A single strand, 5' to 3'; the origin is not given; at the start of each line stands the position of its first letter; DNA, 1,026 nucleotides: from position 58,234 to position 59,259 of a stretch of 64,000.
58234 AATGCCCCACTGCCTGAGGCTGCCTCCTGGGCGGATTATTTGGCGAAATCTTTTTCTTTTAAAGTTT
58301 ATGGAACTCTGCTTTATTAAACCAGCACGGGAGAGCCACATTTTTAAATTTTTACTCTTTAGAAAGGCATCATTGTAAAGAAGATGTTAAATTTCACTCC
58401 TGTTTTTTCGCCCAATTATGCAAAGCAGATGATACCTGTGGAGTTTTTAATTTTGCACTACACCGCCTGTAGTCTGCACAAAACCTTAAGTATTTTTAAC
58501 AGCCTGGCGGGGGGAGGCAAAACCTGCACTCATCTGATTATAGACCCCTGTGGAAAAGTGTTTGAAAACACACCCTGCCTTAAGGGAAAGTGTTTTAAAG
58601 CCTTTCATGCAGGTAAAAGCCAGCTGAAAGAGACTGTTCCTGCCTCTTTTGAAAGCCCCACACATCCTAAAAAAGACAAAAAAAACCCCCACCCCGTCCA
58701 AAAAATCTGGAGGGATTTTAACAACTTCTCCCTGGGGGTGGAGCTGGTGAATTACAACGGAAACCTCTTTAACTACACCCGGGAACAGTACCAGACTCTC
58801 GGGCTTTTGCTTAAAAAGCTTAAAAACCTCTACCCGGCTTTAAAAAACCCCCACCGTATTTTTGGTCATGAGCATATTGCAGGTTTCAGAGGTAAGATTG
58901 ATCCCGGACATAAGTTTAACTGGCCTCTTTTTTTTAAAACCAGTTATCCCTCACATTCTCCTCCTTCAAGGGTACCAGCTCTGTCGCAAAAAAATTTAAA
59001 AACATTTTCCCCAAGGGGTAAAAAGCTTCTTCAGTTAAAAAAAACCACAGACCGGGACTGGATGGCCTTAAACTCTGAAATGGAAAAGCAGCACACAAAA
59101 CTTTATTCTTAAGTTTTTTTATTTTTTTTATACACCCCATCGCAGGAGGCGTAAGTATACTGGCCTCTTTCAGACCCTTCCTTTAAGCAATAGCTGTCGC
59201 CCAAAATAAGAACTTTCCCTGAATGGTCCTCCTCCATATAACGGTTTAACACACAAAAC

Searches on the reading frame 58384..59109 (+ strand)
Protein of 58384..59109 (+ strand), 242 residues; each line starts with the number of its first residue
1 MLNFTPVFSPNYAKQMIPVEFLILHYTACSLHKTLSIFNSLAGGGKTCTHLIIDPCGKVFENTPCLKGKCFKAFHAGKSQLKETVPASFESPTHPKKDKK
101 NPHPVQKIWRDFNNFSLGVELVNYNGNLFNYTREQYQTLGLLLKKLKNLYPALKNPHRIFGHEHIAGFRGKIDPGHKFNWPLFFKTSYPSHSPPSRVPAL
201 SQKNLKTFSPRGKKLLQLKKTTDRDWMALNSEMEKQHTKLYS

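Call 70: search_protein_families(library=pfam, proteins=[window:58384-59109:+], max_evalue=0.001)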
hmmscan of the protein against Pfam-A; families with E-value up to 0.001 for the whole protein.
window:58384-59109:+ (242 aa): 1 family
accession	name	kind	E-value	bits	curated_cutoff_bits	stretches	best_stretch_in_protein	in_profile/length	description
PF01510.30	Amidase_2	-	3.9e-16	60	26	1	18-175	4-130/131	N-acetylmuramoyl-L-alanine amidase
